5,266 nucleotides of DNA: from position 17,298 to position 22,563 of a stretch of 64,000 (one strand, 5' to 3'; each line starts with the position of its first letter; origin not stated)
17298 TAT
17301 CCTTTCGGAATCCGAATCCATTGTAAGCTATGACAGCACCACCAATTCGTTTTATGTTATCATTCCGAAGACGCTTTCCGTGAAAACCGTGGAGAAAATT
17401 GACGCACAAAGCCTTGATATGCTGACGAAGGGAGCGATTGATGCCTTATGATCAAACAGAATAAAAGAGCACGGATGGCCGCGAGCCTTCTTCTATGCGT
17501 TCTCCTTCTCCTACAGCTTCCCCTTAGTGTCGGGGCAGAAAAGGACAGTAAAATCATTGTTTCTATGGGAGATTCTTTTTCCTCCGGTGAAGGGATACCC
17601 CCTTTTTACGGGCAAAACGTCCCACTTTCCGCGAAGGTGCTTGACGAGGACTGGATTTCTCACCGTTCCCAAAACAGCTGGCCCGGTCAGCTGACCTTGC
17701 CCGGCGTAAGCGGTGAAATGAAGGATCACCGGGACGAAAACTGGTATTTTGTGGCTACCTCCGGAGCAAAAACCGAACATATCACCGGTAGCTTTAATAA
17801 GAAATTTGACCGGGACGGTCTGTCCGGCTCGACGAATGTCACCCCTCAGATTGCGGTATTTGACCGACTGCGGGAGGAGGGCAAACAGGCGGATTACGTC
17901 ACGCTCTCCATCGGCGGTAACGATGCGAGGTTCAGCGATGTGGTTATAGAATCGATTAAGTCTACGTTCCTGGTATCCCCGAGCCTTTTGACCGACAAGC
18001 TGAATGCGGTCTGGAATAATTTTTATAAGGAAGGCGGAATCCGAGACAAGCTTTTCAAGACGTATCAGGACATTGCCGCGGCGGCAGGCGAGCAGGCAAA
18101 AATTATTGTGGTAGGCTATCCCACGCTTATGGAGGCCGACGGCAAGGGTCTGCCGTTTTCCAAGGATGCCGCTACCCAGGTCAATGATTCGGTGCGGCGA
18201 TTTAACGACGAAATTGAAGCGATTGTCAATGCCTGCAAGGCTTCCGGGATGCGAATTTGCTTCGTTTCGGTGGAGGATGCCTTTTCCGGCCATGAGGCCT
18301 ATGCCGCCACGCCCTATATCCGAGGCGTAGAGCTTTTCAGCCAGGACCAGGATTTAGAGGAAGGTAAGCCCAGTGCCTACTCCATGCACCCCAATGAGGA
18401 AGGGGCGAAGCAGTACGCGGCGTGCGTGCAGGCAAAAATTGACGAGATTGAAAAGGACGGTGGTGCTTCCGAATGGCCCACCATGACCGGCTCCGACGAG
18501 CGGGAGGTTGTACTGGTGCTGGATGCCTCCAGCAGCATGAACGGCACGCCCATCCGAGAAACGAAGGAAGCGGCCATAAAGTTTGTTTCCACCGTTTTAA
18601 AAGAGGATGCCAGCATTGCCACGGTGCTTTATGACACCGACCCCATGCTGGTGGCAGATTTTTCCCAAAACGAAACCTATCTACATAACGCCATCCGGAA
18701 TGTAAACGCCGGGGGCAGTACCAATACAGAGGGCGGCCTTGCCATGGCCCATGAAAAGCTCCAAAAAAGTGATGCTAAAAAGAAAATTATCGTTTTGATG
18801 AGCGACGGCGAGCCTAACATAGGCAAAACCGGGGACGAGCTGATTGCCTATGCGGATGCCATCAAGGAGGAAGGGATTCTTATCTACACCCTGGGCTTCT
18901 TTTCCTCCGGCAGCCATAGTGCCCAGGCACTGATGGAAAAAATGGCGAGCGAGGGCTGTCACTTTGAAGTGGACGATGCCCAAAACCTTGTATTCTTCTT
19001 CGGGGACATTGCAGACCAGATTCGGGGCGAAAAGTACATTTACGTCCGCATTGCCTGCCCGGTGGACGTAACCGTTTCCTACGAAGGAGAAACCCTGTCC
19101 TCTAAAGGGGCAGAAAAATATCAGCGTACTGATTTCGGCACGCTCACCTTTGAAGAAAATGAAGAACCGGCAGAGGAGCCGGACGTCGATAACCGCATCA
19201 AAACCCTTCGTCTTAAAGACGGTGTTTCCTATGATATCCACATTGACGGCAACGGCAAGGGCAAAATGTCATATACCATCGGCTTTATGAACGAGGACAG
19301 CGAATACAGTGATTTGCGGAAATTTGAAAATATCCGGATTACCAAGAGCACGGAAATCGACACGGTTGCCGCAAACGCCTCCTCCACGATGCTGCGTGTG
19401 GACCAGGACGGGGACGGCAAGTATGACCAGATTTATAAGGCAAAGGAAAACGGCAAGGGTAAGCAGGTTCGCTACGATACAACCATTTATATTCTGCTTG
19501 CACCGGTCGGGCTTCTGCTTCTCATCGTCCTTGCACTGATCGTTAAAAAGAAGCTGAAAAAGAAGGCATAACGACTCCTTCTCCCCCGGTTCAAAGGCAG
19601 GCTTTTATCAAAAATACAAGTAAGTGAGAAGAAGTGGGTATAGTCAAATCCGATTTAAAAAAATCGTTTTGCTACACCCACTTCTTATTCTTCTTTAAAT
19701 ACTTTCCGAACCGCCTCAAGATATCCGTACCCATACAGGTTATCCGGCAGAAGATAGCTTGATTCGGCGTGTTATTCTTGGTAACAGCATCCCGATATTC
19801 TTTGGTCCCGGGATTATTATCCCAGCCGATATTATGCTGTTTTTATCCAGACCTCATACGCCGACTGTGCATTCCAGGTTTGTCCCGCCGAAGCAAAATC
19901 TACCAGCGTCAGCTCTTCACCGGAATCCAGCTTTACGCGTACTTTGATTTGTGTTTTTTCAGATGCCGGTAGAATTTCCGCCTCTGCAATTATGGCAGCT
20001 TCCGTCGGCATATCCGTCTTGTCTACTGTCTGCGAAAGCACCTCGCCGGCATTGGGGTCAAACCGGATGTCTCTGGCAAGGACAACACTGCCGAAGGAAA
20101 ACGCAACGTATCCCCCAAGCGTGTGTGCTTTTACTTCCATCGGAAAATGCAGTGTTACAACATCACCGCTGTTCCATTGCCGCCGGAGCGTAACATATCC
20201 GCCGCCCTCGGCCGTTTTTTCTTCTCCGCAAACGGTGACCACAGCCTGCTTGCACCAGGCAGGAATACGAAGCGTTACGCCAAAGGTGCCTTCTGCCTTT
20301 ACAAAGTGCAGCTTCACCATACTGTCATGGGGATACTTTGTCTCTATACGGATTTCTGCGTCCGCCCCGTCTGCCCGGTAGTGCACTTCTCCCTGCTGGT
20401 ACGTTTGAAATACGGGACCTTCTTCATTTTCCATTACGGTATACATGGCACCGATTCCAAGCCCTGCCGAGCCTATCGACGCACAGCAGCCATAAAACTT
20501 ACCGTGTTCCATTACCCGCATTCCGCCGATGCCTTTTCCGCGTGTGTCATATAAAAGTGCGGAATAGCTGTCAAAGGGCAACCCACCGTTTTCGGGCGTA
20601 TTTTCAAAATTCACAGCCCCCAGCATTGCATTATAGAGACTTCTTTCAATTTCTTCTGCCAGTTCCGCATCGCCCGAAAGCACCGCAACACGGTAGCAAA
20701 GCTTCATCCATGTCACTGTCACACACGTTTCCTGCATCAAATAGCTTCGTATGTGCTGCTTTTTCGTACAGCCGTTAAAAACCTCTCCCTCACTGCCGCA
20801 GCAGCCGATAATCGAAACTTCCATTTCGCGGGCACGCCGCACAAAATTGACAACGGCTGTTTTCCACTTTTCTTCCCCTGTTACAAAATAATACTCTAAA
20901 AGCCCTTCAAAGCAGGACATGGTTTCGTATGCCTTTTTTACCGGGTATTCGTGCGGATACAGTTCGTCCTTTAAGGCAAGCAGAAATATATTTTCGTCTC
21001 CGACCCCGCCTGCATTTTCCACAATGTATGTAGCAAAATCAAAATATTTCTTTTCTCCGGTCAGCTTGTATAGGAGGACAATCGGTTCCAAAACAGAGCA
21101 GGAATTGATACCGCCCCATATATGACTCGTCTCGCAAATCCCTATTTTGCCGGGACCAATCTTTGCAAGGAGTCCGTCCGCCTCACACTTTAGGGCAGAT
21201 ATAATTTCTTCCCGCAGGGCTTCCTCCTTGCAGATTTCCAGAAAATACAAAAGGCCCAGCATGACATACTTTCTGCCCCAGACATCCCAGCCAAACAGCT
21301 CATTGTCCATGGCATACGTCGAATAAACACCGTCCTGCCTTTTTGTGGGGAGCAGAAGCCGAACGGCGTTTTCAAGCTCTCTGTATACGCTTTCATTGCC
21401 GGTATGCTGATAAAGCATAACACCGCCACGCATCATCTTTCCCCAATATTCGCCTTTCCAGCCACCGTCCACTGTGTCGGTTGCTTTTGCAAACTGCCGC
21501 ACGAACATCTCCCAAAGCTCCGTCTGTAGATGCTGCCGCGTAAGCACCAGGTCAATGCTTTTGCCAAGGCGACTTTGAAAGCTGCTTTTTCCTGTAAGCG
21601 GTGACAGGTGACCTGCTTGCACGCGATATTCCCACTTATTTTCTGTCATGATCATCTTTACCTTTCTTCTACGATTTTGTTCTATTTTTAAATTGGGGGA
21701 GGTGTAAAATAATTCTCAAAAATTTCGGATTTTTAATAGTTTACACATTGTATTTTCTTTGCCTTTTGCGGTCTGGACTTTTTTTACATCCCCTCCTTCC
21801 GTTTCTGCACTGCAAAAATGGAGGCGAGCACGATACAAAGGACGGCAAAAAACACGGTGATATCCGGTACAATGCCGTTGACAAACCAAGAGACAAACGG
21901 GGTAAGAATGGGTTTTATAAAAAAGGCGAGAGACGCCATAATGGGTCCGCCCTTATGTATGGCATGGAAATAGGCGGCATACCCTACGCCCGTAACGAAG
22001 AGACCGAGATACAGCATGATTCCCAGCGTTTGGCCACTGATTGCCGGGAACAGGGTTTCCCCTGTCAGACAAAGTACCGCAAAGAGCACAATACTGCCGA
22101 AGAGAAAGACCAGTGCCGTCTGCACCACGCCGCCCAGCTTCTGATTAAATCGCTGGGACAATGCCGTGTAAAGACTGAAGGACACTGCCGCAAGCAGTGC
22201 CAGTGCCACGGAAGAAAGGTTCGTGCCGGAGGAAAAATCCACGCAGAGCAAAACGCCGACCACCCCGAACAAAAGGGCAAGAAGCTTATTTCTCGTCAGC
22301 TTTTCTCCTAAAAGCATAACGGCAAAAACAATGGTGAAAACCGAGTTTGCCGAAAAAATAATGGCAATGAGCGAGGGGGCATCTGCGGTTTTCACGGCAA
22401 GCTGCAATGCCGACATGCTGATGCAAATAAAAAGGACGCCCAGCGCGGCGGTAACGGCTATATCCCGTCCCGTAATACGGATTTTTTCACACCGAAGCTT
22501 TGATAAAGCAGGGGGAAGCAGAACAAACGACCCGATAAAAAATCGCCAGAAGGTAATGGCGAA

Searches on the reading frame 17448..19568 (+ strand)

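Call 64: search_protein_families(library=pfam, proteins=[window:17448-19568:+], max_evalue=0.00001)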
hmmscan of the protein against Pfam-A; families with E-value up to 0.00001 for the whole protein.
window:17448-19568:+ (707 aa): 4 families
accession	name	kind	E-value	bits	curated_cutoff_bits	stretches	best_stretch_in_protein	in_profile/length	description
PF00092.34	VWA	-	1e-21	78.4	23.8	1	354-514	2-168/174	von Willebrand factor type A domain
PF13519.12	VWA_2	-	4.5e-14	53.4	27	1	354-455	1-107/107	von Willebrand factor type A domain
PF13472.12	Lipase_GDSL_2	-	6.3e-07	30.5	32.9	1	102-321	39-177/178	GDSL-like Lipase/Acylhydrolase family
PF00657.28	Lipase_GDSL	-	2.3e-06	28.3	23.6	1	37-326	1-207/208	GDSL-like Lipase/Acylhydrolase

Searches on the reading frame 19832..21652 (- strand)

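Call 64: search_protein_families(library=pfam, proteins=[window:19832-21652:-], max_evalue=0.00001)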
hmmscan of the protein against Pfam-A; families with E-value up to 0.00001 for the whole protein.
window:19832-21652:- (606 aa): 2 families
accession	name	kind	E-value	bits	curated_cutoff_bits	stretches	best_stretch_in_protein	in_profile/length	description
PF07944.18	Beta-AFase-like_GH127_cat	-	1.6e-23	83.8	24.9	1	40-350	41-332/376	Beta-L-arabinofuranosidase, GH127 catalytic domain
PF20736.2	Glyco_hydro127M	-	1.5e-17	63.9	24.2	1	417-505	6-95/95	Beta-L-arabinofuranosidase, GH127 middle domain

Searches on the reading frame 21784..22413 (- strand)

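Call 64: search_protein_families(library=pfam, proteins=[window:21784-22413:-], max_evalue=0.00001)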
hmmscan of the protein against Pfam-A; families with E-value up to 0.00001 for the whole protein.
window:21784-22413:- (209 aa): 1 family
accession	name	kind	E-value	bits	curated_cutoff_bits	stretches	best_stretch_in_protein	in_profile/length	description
PF00892.27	EamA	-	8.2e-23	81.6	28.2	2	68-201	3-133/135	EamA-like transporter family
